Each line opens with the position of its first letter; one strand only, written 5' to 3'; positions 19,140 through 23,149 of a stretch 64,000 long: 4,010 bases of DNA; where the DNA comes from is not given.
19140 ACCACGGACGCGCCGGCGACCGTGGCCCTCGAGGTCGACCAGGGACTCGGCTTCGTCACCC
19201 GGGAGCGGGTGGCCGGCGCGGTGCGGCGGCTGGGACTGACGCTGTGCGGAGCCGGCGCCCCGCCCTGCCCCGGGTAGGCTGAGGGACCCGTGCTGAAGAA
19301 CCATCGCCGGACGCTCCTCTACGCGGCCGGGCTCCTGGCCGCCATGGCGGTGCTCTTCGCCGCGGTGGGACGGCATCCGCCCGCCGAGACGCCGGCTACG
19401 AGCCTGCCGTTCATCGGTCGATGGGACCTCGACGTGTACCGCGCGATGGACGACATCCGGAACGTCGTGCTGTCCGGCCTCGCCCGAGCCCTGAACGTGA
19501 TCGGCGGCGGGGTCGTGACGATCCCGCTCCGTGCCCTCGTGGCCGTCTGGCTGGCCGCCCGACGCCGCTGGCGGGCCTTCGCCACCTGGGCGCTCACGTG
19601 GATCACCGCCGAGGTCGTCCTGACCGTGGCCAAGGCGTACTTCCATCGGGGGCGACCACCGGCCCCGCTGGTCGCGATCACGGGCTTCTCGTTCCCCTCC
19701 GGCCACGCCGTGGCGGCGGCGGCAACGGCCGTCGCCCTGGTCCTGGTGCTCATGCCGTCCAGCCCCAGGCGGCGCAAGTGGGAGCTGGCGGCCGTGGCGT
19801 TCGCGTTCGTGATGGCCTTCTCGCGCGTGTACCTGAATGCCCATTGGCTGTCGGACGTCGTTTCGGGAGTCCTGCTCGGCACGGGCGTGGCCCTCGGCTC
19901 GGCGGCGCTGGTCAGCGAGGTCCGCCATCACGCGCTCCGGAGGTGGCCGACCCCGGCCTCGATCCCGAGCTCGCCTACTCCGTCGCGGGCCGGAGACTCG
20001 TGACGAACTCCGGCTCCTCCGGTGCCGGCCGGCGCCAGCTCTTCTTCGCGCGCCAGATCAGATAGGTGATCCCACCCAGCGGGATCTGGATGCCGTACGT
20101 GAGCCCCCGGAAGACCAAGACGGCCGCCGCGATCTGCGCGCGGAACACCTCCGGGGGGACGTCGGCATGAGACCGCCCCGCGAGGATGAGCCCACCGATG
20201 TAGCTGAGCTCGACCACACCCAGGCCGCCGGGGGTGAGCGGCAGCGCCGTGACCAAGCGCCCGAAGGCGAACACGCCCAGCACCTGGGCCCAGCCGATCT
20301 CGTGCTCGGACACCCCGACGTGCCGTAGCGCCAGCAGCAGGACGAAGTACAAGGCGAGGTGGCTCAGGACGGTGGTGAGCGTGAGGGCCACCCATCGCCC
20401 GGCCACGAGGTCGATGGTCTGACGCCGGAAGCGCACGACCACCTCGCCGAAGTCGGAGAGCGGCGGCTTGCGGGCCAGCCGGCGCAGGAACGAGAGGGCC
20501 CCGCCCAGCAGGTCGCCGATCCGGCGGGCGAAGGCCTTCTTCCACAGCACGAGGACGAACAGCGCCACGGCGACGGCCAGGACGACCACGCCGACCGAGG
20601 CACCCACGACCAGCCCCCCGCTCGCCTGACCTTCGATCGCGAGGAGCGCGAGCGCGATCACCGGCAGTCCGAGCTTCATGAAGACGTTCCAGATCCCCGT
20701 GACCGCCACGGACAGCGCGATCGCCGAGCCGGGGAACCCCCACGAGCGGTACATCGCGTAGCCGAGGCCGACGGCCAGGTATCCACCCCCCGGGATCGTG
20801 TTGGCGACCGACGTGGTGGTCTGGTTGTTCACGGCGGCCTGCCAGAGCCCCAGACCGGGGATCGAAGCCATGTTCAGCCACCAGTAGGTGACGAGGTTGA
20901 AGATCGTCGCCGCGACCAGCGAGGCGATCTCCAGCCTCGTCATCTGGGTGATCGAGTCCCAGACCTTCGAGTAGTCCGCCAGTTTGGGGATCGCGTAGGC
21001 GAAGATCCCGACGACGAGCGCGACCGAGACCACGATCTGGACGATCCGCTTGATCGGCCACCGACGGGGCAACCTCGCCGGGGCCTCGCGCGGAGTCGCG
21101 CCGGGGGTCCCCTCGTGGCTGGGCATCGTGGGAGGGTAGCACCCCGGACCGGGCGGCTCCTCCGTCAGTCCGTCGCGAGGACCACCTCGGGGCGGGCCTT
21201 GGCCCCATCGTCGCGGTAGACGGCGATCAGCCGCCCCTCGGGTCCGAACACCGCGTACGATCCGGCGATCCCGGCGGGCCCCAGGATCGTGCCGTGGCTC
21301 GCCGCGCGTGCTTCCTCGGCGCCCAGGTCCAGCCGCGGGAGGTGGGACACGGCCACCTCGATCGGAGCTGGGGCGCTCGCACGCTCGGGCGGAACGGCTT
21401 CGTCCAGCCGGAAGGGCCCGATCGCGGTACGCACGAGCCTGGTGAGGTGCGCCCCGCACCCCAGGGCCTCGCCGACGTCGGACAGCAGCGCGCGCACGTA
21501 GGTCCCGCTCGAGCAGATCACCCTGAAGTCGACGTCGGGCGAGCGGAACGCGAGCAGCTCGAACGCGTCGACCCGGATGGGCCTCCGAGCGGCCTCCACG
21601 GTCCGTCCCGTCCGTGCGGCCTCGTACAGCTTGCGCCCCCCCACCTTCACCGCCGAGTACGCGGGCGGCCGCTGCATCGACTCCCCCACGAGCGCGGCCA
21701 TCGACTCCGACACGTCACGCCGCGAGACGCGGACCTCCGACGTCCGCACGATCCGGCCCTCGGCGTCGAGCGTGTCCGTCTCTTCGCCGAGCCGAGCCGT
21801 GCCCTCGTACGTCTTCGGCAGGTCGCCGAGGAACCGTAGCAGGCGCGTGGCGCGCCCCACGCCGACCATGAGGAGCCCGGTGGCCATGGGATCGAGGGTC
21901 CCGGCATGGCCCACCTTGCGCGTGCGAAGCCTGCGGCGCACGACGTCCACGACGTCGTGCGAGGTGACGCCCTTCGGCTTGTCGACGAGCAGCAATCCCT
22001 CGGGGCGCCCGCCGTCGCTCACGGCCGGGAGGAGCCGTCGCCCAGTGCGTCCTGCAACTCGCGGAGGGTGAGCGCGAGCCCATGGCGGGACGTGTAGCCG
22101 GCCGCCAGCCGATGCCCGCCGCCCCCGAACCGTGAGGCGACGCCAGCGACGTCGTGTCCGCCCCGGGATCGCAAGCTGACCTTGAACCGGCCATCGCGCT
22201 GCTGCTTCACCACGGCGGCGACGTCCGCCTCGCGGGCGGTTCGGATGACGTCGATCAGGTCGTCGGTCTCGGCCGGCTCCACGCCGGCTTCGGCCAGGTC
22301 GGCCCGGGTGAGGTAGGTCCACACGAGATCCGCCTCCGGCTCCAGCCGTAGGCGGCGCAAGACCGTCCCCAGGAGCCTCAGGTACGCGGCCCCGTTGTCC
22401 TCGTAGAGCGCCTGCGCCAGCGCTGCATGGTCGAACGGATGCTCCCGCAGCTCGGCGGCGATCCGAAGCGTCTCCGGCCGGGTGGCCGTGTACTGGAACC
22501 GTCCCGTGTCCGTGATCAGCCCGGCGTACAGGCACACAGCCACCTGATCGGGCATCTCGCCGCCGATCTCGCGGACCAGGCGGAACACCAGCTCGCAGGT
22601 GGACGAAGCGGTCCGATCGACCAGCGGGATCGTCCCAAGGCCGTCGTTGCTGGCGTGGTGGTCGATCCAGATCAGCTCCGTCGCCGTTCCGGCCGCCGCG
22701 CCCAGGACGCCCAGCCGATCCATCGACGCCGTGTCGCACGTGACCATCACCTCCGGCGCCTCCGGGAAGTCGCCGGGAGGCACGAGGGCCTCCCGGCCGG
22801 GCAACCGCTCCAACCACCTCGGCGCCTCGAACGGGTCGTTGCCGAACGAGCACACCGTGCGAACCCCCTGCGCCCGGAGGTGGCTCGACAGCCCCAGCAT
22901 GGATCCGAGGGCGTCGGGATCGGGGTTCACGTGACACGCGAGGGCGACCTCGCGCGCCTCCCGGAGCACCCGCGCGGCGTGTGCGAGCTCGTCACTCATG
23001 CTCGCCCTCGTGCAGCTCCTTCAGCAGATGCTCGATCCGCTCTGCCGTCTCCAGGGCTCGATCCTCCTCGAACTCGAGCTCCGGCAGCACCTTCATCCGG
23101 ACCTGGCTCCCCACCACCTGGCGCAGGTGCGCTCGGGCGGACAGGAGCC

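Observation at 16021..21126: Envelope-lipid module: orphan OpuAC-type binding protein, PAP2/kinase-like fusion, Cys-rich lipoprotein, intact PAP2, and a convergent LPG-synthase-TM-like flippase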

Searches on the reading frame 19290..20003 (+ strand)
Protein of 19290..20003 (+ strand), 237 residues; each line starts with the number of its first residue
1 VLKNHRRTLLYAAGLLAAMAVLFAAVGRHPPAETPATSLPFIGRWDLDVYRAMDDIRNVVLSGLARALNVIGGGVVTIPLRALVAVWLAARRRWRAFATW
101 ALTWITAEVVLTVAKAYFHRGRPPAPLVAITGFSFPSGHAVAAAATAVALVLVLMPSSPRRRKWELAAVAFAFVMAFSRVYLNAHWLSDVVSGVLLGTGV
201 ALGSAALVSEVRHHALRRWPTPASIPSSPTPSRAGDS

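Call 4: search_protein_families(library=pfam, proteins=[window:19290-20003:+], max_evalue=1)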
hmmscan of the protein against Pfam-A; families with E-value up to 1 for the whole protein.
window:19290-20003:+ (237 aa): 4 families
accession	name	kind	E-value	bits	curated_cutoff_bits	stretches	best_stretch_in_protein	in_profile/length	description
PF01569.27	PAP2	-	5.7e-17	62.1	27.2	1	102-208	7-125/130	PAP2 superfamily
PF14378.12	PAP2_3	-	0.0011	19.2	27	1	133-201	125-188/190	PAP2 superfamily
PF14360.12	PAP2_C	-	0.015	16.3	27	1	137-200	8-68/74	PAP2 superfamily C-terminal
PF17367.7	NiFe_hyd_3_EhaA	-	0.022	15.4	25.5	1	141-208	19-86/97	NiFe-hydrogenase-type-3 Eha complex subunit A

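Call 5: search_protein_families(library=ncbifam, proteins=[window:19290-20003:+], max_evalue=1)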
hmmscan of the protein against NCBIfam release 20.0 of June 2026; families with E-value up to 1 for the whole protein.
window:19290-20003:+ (237 aa): 6 families
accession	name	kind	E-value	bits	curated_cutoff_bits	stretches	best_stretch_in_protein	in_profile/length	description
NF047884.1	UdeprDiPSep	equivalog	1.2e-10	41.6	250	1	50-204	30-183/188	undecaprenyl-diphosphatase SepP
NF007975.0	PRK10699.1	equivalog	3.9e-09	36.3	261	1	131-210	155-232/254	phosphatidylglycerophosphatase B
NF008813.0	PRK11837.1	equivalog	2.8e-05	24.1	229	1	133-212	103-175/202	undecaprenyl-diphosphate phosphatase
TIGR02359.1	thiW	equivalog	0.006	16.7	84.35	0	64-113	94-143/160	energy coupling factor transporter S component ThiW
NF007159.0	PRK09597.1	equivalog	0.028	14.1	177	1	132-198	118-178/191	lipid A 1-phosphatase LpxE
NF045654.1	APhasePhoC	equivalog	0.098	12.1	430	1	133-200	162-222/248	acid phosphatase PhoC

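Call 49: search_solved_structures(query=window:19290-20000:+, max_evalue=0.01, show_alignments=1)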
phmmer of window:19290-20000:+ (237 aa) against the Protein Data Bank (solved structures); distinct sequences matched with E-value up to 0.01: 9.
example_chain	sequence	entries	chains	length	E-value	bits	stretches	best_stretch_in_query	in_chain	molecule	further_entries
5jki_A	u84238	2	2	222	1e-11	48.3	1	56-198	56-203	Putative lipid phosphate phosphatase YodM | Phosphatidylglycerophosphatase B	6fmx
6ebu_A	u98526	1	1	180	1.6e-06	31.3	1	46-198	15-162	LpxE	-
5jwy_A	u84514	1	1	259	0.00027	24.1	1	131-200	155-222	Phosphatidylglycerophosphatase B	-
4px7_A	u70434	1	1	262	0.00027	24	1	131-199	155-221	Phosphatidylglycerophosphatase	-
9htz_A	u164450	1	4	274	0.0011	22.1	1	126-200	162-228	Phosphatase PAP2 family protein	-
2akc_A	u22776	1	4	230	0.0036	20.4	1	133-197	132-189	class A nonspecific acid phosphatase PhoN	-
2a96_A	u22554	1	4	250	0.0041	20.2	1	133-197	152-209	class A nonspecific acid phosphatase PhoN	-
2ipb_A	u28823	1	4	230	0.0071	19.4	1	133-197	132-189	Class A nonspecific acid phosphatase PhoN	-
8bm3_A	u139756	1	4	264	0.0091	19.1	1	131-199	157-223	Phosphatidylglycerophosphatase B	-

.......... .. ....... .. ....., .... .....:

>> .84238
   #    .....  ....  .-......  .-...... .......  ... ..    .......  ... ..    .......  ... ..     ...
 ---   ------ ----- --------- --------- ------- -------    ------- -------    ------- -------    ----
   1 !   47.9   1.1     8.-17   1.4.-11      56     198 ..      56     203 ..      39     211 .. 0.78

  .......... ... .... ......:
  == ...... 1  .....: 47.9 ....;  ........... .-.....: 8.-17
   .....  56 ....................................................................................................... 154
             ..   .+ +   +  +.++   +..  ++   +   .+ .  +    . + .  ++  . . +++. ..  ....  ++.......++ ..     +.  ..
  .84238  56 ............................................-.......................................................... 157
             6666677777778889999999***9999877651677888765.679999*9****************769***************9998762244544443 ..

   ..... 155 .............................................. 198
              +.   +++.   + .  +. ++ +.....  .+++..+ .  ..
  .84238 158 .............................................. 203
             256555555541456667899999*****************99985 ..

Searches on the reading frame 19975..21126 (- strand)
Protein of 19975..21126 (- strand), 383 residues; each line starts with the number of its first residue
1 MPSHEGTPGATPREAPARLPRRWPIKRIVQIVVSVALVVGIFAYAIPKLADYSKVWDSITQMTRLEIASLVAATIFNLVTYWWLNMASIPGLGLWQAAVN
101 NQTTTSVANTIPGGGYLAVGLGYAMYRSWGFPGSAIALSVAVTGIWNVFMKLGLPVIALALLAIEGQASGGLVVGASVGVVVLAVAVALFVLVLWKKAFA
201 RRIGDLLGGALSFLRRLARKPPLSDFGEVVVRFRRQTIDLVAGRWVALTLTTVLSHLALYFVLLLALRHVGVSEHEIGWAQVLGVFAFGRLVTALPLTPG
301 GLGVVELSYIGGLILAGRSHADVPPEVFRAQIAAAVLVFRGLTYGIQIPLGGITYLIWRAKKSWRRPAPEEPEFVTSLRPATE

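Call 4: search_protein_families(library=pfam, proteins=[window:19975-21126:-], max_evalue=1)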
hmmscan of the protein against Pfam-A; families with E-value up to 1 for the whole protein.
window:19975-21126:- (383 aa): 2 families
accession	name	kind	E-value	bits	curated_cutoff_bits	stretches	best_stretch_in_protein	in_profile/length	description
PF03706.18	LPG_synthase_TM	-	9.9e-16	58.5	33.4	1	31-351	1-302/302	Lysylphosphatidylglycerol synthase TM region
PF20088.4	DUF6480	-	0.066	13.5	25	1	2-45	31-74/78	Family of unknown function (DUF6480)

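Call 5: search_protein_families(library=ncbifam, proteins=[window:19975-21126:-], max_evalue=1)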
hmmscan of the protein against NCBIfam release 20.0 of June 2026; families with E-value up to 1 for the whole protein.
window:19975-21126:- (383 aa): 2 families
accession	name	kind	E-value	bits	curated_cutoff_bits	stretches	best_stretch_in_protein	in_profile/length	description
NF033480.1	bifunc_MprF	equivalog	2.5e-10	39.3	600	1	30-362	7-300/841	bifunctional lysylphosphatidylglycerol flippase/synthetase MprF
TIGR00374.1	TIGR00374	subfamily_domain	1.2e-08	34.8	43.2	1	147-360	117-315/323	flippase-like domain-containing protein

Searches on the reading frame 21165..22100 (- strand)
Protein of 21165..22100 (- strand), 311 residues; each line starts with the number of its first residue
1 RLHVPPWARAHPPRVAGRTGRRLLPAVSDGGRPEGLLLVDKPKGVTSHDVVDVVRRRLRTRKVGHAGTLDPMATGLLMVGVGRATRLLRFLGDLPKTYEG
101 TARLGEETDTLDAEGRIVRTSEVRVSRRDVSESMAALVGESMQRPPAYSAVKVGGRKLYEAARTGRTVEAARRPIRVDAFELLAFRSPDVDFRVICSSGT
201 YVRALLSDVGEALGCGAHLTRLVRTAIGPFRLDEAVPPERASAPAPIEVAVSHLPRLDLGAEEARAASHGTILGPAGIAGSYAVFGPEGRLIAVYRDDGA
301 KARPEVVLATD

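Call 62: search_protein_families(library=pfam, proteins=[window:21165-22100:-], max_evalue=0.00001)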
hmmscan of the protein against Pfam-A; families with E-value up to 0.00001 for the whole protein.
window:21165-22100:- (311 aa): 3 families
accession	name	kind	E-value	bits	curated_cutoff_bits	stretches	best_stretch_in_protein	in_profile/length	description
PF01509.24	TruB_N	-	3.9e-52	177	27.3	1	55-202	1-149/149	TruB family pseudouridylate synthase (N terminal domain)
PF09142.17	TruB_C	-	1.3e-16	60.5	28.7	1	255-308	2-55/56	tRNA Pseudouridine synthase II, C terminal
PF16198.10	TruB_C_2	-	1.3e-08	35.3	29.3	1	203-235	1-33/66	tRNA pseudouridylate synthase B C-terminal domain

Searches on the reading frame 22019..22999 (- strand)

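Call 62: search_protein_families(library=pfam, proteins=[window:22019-22999:-], max_evalue=0.00001)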
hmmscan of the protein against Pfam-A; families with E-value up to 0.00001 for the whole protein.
window:22019-22999:- (326 aa): 2 families
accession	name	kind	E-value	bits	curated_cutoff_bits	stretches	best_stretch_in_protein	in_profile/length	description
PF01368.27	DHH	-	8.4e-16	58.8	28.1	1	18-160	2-124/125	DHH family, N-terminal domain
PF02272.25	DHHA1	-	2.3e-09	38.1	25.9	1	237-306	10-85/102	DHHA1 domain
